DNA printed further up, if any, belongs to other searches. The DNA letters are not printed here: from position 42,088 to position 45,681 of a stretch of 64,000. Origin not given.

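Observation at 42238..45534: Cyclophilin PPIase fused to a 900-aa He_PIG/cadherin-like surface array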

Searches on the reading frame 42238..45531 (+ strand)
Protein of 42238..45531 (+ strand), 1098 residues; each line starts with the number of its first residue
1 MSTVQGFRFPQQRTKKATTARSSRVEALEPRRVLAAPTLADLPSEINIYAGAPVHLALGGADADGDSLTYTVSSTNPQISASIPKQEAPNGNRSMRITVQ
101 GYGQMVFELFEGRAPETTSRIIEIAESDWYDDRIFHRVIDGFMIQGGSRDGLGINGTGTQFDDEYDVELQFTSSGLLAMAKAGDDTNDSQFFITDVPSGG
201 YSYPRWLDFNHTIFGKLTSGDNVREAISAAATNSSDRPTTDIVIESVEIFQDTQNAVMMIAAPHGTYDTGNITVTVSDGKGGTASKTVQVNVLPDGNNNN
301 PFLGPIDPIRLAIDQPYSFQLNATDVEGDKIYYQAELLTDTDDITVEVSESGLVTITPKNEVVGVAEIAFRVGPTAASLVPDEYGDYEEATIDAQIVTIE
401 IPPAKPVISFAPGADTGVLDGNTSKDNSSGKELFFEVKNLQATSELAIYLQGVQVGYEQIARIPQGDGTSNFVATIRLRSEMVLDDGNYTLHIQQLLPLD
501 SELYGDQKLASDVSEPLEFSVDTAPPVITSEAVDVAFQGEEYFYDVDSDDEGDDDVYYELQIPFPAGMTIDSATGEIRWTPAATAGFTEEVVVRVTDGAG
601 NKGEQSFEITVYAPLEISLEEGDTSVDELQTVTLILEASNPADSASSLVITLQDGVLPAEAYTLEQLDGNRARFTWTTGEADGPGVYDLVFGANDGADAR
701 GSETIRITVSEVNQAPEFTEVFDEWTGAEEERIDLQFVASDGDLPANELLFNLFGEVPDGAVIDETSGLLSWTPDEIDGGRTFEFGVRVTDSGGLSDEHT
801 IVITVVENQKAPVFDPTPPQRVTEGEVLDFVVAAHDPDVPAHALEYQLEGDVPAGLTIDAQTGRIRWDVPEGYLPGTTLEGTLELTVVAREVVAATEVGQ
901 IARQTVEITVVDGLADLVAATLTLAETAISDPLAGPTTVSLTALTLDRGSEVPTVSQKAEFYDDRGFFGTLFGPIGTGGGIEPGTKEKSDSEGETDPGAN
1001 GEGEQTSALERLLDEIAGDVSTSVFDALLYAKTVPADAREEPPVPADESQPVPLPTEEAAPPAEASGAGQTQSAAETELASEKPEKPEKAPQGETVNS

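Call 3: search_protein_families(library=pfam, proteins=[window:42238-45531:+], max_evalue=0.1)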
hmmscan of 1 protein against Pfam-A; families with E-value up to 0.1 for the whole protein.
window:42238-45531:+ (1098 aa): 9 families
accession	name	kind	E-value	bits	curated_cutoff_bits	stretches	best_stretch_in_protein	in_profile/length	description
PF05345.18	He_PIG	-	6.4e-35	119.9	24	3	526-611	2-95/96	Putative Ig domain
PF00160.26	Pro_isomerase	-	1.5e-33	116.7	21.7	1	95-248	2-158/159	Cyclophilin type peptidyl-prolyl cis-trans isomerase/CLD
PF17963.7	Big_9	-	4.4e-21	76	23.6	4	525-610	3-89/89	Bacterial Ig domain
PF17892.7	Cadherin_5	-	8.9e-10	38.7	26.5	0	712-805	1-97/98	Cadherin-like domain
PF18957.6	RibLong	-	1.2e-09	39.3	27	0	555-598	35-81/93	Long Rib domain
PF24908.1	Ig_SIBA-E_2nd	-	3.7e-05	24.3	27.8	0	541-596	16-75/117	Integrin beta-like protein A-E, second Ig-like domain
PF19077.6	Big_13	-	0.0073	17.2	27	0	571-611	58-100/102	Bacterial Ig-like domain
PF22352.2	K319L-like_PKD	-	0.031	14.7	27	0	247-292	42-84/84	K319L-like, PKD domain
PF07595.18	Planc_extracel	-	0.086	13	25.5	0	24-36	6-18/20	Planctomycete extracellular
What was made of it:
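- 42511..42990 (+): Cyclophilin-type PPIase domain (aa 92-251), nested in D1. Pfam PF00160 E 1.5e-33 (call 3).
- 43804..44973 (+): Ig-like domains D4 (aa 523-613, He_PIG), D5 (aa 614-711), D6 (aa 712-807, Cadherin_5/He_PIG) and D7 (aa 808-912, He_PIG). Pfam He_PIG x3, Big_9 and Cadherin_5 (call 3).
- On Cyclophilin-type PPIase (Pfam PF00160 Pro_isomerase): 116.7 bits against a cut-off of 21.7, E 1.5e-33, profile 2-158 of 159 (call 3).
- On He_PIG / Big_9 / Cadherin_5 Ig-like stalk domains: He_PIG 119.9 bits (cut-off 24), Big_9 76 bits (23.6), Cadherin_5 38.7 bits (26.5) (call 3).
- On Planctomycete extracellular motif (Pfam PF07595 Planc_extracel): 13.0 bits against 25.5, E 0.086 (call 3).
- Checked: Domains (Pfam, call 3). 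(3) The Pfam Planc_extracel model scores only 13 bits against a 25.5-bit cut-off (call 3).
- The leader is not a proven signal, and it scores below Pfam's cut-off (13 vs 25.5 bits, call 3).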

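Call 4: search_protein_families(library=ncbifam, proteins=[window:42238-45531:+], max_evalue=0.1)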
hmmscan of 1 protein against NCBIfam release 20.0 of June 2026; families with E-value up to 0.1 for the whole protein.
window:42238-45531:+ (1098 aa): 6 families
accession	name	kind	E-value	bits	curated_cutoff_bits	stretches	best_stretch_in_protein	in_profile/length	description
NF008057.0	PRK10791.1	equivalog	1.3e-19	70.5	297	1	101-249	7-162/164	peptidylprolyl isomerase B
NF012211.1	tand_rpt_95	domain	1.7e-18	66.4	90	4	321-373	17-69/98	tandem-95 repeat protein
NF008151.0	PRK10903.1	equivalog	4.7e-18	65.3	308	1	79-249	15-188/190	peptidylprolyl isomerase A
NF038112.1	myxo_dep_M36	subfamily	3.1e-12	44.5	1500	2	594-847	1265-1512/1604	myxosortase-dependent M36 family metallopeptidase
NF038186.1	YPDG_rpt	domain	1.6e-09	38.6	40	0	838-885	34-82/98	YPDG domain-containing protein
TIGR04225.1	CshA_fibril_rpt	repeat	0.0065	17.3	60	1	559-611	51-104/104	fibrillar adhesin CshA-type repeat protein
